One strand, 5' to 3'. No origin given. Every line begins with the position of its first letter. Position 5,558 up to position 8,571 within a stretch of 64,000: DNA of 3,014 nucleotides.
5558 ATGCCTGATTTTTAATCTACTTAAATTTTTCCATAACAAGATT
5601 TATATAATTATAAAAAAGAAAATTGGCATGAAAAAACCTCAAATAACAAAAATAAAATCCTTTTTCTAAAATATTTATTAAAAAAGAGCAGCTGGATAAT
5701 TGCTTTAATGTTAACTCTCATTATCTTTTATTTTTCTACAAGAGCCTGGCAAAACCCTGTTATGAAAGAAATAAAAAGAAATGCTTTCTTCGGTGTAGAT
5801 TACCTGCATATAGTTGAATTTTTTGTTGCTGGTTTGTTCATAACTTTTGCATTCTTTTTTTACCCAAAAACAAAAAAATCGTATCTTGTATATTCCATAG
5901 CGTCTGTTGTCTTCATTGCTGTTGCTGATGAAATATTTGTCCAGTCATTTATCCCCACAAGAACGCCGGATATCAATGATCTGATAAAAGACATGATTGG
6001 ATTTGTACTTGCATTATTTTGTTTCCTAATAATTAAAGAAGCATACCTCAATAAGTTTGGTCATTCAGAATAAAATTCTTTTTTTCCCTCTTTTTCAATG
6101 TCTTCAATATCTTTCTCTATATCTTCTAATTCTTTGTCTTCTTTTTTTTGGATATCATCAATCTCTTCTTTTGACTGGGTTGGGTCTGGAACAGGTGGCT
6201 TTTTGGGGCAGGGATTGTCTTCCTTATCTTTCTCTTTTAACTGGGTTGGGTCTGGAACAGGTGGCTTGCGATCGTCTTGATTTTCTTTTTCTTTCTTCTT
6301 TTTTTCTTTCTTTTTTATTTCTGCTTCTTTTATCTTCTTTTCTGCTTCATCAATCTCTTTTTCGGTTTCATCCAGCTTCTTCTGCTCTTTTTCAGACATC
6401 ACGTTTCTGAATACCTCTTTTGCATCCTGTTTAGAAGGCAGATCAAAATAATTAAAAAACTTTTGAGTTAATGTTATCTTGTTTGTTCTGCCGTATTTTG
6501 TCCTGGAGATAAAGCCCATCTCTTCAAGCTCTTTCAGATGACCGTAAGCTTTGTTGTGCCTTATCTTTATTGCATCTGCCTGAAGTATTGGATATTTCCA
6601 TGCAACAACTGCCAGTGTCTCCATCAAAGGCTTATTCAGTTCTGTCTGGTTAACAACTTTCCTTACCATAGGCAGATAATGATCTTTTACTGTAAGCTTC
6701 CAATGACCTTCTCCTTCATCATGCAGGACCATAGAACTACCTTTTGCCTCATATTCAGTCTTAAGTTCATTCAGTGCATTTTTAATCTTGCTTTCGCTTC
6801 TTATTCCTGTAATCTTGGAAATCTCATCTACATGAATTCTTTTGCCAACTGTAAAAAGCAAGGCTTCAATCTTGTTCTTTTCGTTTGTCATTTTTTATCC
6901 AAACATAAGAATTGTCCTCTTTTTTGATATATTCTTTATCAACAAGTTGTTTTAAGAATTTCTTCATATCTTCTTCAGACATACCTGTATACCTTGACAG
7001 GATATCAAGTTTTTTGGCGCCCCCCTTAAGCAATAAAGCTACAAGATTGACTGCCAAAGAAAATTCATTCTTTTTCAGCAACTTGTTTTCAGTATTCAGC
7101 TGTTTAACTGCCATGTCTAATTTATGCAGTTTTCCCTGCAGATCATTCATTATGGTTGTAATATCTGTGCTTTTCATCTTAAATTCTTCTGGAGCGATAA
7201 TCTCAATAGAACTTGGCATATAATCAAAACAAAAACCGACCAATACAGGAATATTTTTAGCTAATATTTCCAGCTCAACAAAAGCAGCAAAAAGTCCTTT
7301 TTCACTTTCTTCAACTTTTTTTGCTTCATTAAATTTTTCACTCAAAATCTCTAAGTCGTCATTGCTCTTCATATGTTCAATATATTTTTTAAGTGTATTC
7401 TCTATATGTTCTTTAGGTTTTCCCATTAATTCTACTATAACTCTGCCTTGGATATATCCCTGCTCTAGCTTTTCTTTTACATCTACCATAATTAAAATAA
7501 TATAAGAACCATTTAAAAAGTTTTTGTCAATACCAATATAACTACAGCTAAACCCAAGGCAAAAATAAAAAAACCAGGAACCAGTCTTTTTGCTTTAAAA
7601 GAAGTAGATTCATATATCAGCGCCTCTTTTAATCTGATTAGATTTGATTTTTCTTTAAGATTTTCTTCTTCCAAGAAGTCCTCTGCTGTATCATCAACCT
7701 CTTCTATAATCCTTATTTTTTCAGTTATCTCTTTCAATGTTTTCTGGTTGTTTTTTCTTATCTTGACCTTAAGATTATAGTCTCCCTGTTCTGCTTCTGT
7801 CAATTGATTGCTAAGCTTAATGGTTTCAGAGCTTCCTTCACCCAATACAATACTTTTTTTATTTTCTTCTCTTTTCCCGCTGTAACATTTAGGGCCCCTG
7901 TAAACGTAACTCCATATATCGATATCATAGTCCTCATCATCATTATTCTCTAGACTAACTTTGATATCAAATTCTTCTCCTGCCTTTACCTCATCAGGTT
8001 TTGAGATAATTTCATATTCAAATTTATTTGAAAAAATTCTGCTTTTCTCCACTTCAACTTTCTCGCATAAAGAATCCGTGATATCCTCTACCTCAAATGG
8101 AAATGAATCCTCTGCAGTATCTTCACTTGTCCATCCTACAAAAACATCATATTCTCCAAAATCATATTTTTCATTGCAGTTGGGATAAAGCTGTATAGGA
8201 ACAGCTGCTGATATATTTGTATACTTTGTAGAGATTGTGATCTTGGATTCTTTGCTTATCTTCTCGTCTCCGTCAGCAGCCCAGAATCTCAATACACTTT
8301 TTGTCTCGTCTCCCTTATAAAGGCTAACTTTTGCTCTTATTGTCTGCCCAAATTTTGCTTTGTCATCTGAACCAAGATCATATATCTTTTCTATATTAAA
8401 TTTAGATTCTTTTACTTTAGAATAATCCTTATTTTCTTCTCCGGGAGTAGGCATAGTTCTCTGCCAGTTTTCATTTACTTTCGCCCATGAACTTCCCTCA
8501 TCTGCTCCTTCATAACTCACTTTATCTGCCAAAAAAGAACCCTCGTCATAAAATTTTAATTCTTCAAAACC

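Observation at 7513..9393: Secreted protein with two lamin-tail domains and a PGF-CTERM-type anchor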

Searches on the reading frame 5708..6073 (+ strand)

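Call 10: search_protein_families(library=ncbifam, proteins=[window:5708-6073:+], max_evalue=10)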
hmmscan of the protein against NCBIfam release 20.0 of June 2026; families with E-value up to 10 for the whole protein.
window:5708-6073:+ (121 aa): 2 families
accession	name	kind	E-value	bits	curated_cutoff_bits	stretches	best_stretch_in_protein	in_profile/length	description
NF037970.1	vanZ_1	subfamily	5e-13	49.7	20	1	24-98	36-108/109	VanZ family protein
NF033218.1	anchor_AmaP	equivalog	2.5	7.8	55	1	10-61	33-80/166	alkaline shock response membrane anchor protein AmaP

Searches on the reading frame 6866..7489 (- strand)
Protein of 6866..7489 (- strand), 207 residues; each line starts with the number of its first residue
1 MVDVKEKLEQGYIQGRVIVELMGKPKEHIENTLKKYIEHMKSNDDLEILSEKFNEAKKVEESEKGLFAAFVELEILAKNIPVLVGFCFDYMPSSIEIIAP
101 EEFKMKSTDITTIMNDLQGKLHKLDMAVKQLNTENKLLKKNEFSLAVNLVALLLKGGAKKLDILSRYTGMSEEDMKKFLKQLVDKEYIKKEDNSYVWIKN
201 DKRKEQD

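Call 56: search_protein_families(library=pfam, proteins=[window:6866-7489:-], max_evalue=0.1)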
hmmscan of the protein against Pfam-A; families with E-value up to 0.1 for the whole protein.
window:6866-7489:- (207 aa): 11 families
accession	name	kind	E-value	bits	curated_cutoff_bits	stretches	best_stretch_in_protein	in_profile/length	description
PF24406.1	nSTAND_NTPase4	-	0.001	19.6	27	1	170-199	21-49/58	Novel STAND NTPase 4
PF14947.12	HTH_45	-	0.0027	18.1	25.5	1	152-196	14-57/77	Winged helix-turn-helix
PF25051.1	WHD_MCM8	-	0.0045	17.4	26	0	107-142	38-73/80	MCM8 winged helix domain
PF01978.25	TrmB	-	0.014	15.7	25.6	1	151-195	16-59/68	Sugar-specific transcriptional regulator TrmB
PF25566.1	RIMB1_N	-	0.044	14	28.5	1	115-146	8-39/129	RIMB1-like, N-terminal domain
PF16305.10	DUF4947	-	0.054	14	25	1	11-77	65-128/169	Domain of unknown function (DUF4947)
PF24409.1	wHTH-PRTase_assc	-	0.057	13.9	27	0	152-191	5-44/83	wHTH-PRTase associated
PF10557.15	Cullin_Nedd8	-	0.062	13.8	36.9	1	164-193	33-62/63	Cullin protein neddylation domain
PF06847.16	Arc_PepC_II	-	0.083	13.9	29.9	0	169-198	45-70/93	Archaeal Peptidase A24 C-terminus Type II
PF08672.17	ANAPC2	-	0.095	13.6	23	0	166-195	30-58/60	Anaphase promoting complex (APC) subunit 2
PF03428.19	RP-C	-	0.096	12.9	24.4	0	163-193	76-106/175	Replication protein C N-terminal domain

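Call 61: search_solved_structures(query=window:6866-7489:-, max_evalue=1)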
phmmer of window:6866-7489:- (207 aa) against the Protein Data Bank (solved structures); distinct sequences matched with E-value up to 1: 17.
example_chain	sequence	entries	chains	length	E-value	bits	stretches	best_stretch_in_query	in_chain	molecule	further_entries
8c3a_L1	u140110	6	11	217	0.027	17.6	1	44-157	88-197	Ribosomal protein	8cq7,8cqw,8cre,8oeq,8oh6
9rvu_HL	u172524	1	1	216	0.044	16.9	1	44-161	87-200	Large ribosomal subunit protein uL1B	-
7th0_A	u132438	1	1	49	0.1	15.7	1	135-175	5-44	Recombination-promoting nuclease RpnA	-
6gqb_BA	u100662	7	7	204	0.18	14.9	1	45-157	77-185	60S ribosomal protein L1-A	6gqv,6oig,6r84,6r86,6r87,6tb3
2noq_G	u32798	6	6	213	0.29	14.2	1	45-157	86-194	60S ribosomal protein L1 | Ribosomal protein L10a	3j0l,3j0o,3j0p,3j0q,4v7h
3j6x_L1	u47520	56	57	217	0.3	14.2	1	45-157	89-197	60S ribosomal protein L1 | 60S ribosomal protein rpL1 (L1p) | UL1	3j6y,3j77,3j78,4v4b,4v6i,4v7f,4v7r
9bra_a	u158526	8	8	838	0.83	12.7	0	41-145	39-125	V-type proton ATPase 116 kDa subunit a 1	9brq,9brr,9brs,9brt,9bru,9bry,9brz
9b8o_a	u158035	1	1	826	0.83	12.7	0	40-145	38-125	V-type proton ATPase 116 kDa subunit a 1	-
8xli_a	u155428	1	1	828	0.84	12.7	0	40-145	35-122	V-type proton ATPase 116 kDa subunit a 1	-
9brd_a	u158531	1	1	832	0.84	12.7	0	40-145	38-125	V-type proton ATPase 116 kDa subunit a 1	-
6vq6_a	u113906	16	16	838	0.85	12.7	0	40-145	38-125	V-type proton ATPase 116 kDa subunit a isoform 1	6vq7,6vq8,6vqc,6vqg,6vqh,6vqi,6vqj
5it7_qq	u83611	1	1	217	0.86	12.7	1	51-157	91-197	Ribosomal protein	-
7r7c_a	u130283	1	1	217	0.87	12.7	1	45-157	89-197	60S ribosomal protein L1-A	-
6uz7_Bq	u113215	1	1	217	0.88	12.7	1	51-157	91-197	Ribosomal protein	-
6wlw_R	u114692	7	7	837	0.89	12.6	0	41-144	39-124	V-type proton ATPase 116 kDa subunit a isoform 1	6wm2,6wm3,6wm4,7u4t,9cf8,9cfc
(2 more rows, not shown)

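Call 75: search_protein_families(library=ncbifam, proteins=[window:6866-7489:-], max_evalue=0.01)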
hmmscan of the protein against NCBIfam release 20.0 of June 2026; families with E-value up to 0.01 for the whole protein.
window:6866-7489:- (207 aa): 1 family
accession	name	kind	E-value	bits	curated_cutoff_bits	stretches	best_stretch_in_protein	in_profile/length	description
NF053610.1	Sso10a_fam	subfamily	0.00073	19.5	60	1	156-196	16-55/64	Sso10a family chromatin protein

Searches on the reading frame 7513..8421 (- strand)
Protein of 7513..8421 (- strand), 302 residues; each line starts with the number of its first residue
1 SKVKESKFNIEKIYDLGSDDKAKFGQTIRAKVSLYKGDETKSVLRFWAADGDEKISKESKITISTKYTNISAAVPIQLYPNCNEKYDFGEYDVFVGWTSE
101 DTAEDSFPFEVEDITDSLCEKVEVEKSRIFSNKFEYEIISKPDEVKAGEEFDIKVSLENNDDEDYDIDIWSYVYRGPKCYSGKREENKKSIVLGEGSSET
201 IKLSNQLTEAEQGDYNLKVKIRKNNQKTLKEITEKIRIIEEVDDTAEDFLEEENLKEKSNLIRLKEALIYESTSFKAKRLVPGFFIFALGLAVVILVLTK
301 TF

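Call 48: predict_structure(alignment_id=A2)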
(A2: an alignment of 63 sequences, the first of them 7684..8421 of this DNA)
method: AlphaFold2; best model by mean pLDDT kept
length: 246 residues; sequences in the alignment: 63
mean_pLDDT: 90.7   pTM: 0.50
mean pLDDT of the five models: 90.7, 90.4, 89.1, 89.0, 88.6
residues with pLDDT >= 90: 204; 70-90: 23; 50-70: 8; < 50: 11
segments of 3 or more residues with pLDDT < 50: 122-128, 244-246
pLDDT, mean of each block of 10 residues (from residue 1): 84 94 96 94 97 96 93 96 91 96 96 80 47 89 92 96 96 96 94 96 95 97 94 94 54
secondary structure, 60 per line:
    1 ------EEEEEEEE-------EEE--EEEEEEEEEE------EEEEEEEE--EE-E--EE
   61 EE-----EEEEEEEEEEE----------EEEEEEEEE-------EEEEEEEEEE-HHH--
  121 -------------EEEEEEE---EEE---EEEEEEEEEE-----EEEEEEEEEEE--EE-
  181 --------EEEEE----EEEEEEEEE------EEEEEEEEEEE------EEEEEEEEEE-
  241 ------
elements in order: E7-14 E22-24 E27-36 E43-50 E59-62 E68-78 E89-97 E105-114 E134-140 E144-146 E150-159 E165-175 E189-193 E198-206 E213-223 E230-239

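Call 65: search_protein_families(library=pfam, proteins=[window:7702-8403:-], max_evalue=0.1)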
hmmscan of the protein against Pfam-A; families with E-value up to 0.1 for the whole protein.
seq(234 aa): 4 families
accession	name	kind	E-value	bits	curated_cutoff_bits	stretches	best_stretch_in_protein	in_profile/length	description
PF19271.4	Nis1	-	0.0041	18.2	27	1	133-218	8-82/114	Nis1 family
PF13584.12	BatD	-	0.014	16.5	24.1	1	135-211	4-71/92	BatD DUF11 like domain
PF21466.3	GH101_dom-5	-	0.021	15.1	27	0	189-220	38-70/145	Endo-alpha-N-acetylgalactosaminidase, domain 5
PF12580.14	TPPII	-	0.064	13.2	29.7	0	201-228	102-128/187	Tripeptidyl peptidase II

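Call 83: search_protein_representatives(protein=window:7513-8421:-)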
Query: 302 residues. Proteins with E-value up to 0.001 (for the whole library): 808; up to 1e-10: 544; up to 1e-30: 158. The best 150 are listed.
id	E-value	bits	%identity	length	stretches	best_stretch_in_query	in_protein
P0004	9.7e-125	432.0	72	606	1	2-300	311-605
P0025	4.8e-78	278.8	52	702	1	3-286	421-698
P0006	1.4e-69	251.1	46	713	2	2-243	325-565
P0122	1.4e-69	251.0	41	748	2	6-298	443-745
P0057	1.5e-67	244.4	46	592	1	4-295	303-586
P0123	3.9e-67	243.0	48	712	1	4-300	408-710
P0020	1.1e-66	241.6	47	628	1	2-299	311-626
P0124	2.2e-66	240.6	48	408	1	16-299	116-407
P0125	7.1e-66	238.9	44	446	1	5-297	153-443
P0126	1.2e-65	238.2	41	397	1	4-300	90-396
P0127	1.4e-65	237.9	43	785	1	5-298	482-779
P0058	5.4e-65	236.0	45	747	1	4-298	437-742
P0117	3.6e-64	233.3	49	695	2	2-239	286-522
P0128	1.3e-63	231.4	46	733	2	13-297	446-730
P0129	1.6e-63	231.2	43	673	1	5-297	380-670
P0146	4.0e-51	190.5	42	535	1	16-298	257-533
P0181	2.8e-42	161.5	43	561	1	4-258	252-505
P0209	9.5e-38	146.6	39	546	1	7-261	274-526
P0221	1.8e-35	139.2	36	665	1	18-290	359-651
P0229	6.0e-34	134.2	41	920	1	6-238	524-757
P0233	4.5e-33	131.3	35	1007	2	9-262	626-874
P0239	1.7e-32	129.4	37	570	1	5-298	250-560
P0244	6.8e-32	127.4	36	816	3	3-239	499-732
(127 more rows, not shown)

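Call 85: search_protein_families(library=pfam, proteins=[P0146, P0181, P0209, P0221, P0239, P0244, P0233, P0229], max_evalue=0.001)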
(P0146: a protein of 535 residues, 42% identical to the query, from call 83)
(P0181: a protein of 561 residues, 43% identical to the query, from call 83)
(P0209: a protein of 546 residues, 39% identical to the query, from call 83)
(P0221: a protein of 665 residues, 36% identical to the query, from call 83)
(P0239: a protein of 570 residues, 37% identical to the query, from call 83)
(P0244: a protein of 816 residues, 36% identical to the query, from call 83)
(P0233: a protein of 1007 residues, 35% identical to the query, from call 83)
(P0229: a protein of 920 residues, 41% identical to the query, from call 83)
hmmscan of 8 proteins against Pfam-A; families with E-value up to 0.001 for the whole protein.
P0146 (535 aa): 0 families

P0181 (561 aa): 0 families

P0209 (546 aa): 1 family
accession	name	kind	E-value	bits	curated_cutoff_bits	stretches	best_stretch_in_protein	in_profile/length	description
PF00932.25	LTD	-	3e-12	47.3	34.3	1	133-238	6-108/109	Lamin Tail Domain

P0221 (665 aa): 0 families

P0239 (570 aa): 0 families

P0244 (816 aa): 1 family
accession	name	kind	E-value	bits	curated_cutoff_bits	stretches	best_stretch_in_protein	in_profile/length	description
PF14524.12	Wzt_C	-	0.00069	20.1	30.4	0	187-256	47-122/143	Wzt C-terminal domain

P0233 (1007 aa): 1 family
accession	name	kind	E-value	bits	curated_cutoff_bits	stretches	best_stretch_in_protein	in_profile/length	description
PF00932.25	LTD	-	0.00031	21.5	34.3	0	16-58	7-46/109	Lamin Tail Domain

P0229 (920 aa): 0 families
